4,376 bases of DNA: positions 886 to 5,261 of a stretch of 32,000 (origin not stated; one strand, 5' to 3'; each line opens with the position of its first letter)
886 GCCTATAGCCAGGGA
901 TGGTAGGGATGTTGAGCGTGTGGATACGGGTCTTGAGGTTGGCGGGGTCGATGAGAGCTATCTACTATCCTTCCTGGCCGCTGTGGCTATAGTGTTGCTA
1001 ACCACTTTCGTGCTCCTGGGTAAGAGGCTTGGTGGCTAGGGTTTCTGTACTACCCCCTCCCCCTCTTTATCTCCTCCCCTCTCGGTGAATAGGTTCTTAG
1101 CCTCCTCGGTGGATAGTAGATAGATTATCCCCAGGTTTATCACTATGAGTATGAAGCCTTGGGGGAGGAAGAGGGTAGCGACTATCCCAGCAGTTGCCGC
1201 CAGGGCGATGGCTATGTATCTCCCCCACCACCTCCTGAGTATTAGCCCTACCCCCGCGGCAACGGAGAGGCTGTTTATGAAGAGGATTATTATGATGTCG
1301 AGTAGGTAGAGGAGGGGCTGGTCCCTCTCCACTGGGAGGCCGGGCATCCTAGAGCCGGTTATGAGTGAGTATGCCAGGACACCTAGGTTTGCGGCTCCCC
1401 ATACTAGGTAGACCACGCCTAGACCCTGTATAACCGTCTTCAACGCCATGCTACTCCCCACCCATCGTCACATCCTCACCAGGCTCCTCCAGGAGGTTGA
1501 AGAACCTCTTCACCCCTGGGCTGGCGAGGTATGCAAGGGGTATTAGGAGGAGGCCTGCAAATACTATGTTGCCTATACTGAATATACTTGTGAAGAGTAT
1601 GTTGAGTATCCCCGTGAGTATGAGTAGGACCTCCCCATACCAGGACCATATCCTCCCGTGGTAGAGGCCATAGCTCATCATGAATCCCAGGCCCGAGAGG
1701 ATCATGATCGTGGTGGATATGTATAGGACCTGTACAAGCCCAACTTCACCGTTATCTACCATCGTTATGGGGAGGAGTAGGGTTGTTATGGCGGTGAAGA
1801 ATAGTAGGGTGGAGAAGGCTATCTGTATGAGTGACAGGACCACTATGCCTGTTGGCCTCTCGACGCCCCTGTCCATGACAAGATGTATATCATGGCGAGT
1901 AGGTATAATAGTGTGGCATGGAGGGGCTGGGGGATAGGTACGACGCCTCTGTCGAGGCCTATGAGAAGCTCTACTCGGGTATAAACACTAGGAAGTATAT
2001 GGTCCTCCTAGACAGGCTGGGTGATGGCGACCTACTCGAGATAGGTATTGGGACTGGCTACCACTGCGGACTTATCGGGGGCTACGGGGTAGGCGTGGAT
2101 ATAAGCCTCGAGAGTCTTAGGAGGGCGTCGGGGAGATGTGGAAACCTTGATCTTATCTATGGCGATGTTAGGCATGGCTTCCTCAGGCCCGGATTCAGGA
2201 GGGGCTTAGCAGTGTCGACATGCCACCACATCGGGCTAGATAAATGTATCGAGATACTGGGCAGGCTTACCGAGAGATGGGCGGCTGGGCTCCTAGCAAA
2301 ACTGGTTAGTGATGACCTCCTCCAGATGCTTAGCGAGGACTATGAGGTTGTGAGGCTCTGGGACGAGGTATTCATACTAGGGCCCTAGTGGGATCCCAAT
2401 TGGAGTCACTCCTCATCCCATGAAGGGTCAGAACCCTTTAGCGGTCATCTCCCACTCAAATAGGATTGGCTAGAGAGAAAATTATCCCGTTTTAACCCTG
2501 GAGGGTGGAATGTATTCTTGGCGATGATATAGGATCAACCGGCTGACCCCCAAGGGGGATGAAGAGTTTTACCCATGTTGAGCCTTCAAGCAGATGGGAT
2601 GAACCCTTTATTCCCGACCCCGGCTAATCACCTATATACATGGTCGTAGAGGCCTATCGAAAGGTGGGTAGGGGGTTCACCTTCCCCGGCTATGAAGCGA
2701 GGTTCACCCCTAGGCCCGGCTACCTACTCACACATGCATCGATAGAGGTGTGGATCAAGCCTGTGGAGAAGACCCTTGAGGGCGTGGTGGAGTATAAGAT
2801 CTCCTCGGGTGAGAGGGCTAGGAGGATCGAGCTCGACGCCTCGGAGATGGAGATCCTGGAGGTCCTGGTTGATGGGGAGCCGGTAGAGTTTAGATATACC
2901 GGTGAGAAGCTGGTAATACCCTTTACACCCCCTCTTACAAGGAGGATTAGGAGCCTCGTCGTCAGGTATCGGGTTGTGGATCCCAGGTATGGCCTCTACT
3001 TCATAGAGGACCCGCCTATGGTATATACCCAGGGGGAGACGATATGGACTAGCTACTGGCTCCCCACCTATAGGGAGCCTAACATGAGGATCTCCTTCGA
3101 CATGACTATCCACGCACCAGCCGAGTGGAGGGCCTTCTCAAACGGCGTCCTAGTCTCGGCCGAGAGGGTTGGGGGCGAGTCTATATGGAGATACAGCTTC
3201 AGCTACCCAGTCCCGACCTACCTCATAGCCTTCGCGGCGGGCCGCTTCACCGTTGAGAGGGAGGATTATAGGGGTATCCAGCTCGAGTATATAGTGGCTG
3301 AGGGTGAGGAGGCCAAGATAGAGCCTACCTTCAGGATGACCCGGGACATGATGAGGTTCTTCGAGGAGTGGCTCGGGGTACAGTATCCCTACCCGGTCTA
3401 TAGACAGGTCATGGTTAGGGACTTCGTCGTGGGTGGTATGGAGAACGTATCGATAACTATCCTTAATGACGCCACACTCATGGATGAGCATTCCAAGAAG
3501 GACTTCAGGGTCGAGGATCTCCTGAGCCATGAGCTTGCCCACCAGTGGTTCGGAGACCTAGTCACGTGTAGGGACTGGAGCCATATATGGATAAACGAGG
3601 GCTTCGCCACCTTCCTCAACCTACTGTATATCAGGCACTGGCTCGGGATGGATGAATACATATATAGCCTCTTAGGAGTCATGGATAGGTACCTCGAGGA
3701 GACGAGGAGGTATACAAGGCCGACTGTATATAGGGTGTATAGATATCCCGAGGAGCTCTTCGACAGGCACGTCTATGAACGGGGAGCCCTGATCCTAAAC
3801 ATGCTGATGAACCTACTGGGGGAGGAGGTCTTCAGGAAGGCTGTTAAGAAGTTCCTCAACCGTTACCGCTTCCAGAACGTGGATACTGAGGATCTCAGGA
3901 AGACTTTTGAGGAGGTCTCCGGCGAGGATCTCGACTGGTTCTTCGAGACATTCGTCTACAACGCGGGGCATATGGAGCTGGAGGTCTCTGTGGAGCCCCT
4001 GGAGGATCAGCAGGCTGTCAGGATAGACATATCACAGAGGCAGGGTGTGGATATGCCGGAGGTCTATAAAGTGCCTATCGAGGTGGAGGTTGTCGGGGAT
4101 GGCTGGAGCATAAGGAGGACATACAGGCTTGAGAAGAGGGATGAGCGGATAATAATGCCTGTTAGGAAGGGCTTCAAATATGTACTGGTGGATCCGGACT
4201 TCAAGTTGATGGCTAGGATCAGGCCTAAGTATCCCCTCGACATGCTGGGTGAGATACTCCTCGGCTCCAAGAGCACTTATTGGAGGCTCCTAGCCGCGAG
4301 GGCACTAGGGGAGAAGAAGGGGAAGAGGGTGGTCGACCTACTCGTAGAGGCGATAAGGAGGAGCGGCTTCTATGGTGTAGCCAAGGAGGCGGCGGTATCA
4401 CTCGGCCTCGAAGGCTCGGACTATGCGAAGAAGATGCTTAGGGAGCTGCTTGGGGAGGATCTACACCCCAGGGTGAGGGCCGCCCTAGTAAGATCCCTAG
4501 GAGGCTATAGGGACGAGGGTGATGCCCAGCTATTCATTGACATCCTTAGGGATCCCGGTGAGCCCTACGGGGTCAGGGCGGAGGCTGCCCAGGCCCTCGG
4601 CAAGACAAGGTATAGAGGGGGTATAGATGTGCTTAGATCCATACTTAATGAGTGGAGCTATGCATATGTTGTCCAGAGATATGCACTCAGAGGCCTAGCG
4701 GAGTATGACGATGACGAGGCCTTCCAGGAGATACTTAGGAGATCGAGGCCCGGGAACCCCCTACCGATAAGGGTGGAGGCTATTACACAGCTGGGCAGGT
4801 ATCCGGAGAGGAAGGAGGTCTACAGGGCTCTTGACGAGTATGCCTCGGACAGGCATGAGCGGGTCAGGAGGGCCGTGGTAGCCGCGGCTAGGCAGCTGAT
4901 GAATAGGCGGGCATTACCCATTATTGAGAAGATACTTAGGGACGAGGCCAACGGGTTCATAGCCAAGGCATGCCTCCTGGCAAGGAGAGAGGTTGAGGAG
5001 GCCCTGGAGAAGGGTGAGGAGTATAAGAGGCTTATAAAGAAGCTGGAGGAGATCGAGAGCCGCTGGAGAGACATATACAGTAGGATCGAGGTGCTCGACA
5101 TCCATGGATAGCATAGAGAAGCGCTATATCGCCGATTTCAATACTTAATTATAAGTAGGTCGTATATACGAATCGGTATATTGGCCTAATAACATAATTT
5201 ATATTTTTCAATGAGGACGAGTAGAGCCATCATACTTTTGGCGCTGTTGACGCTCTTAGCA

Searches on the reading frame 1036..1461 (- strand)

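Call 63: search_protein_families(library=pfam, proteins=[window:1036-1461:-], max_evalue=0.001)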
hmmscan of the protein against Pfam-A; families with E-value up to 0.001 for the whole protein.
window:1036-1461:- (141 aa): 1 family
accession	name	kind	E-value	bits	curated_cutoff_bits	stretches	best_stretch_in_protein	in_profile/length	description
PF23636.1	DUF7144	-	0.00046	20.7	27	1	58-119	48-113/115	Domain of unknown function (DUF7144)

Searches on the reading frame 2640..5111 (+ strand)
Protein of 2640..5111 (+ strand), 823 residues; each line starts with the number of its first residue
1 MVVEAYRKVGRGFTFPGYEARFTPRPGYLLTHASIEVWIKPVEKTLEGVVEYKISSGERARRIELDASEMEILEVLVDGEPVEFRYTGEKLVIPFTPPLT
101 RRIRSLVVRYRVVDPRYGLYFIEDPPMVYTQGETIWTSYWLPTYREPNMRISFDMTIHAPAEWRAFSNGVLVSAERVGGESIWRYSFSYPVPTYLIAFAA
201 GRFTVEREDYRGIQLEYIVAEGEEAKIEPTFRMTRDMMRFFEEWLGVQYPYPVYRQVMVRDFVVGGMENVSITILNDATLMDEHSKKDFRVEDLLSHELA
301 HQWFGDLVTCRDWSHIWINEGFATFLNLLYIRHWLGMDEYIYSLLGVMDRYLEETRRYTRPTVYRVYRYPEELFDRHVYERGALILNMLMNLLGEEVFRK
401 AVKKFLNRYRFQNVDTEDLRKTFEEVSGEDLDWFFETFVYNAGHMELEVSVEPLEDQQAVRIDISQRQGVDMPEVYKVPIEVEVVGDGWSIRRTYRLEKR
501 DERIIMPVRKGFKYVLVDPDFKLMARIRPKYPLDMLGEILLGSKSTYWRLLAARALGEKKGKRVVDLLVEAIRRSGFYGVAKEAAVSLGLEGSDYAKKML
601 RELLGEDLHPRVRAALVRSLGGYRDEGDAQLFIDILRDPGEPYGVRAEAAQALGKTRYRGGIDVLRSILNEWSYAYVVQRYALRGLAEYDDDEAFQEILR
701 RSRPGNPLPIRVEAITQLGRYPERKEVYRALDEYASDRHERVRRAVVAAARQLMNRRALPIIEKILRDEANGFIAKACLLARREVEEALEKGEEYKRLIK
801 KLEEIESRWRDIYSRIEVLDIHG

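Call 3: search_protein_families(library=pfam, proteins=[window:2640-5111:+], max_evalue=1)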
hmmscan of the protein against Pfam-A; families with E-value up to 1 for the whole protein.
window:2640-5111:+ (823 aa): 6 families
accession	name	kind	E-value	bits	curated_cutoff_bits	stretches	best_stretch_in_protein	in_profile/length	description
PF01433.26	Peptidase_M1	-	7.6e-51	173.2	27.7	1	233-438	5-218/218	Peptidase family M1 domain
PF13646.12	HEAT_2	-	1.2e-33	115.6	27.7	4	566-654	2-88/88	HEAT repeats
PF17900.6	Peptidase_M1_N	-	3.8e-13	50.4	25.8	1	34-195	6-186/186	Peptidase M1 N-terminal domain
PF03130.22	HEAT_PBS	-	0.00034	21.3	20.9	0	645-670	1-26/27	PBS lyase HEAT-like repeat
PF02985.28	HEAT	-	0.018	15.7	23.5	0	600-621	5-25/31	HEAT repeat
PF02334.22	RTP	-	0.51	11.3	26.7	0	716-737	37-58/113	Replication terminator protein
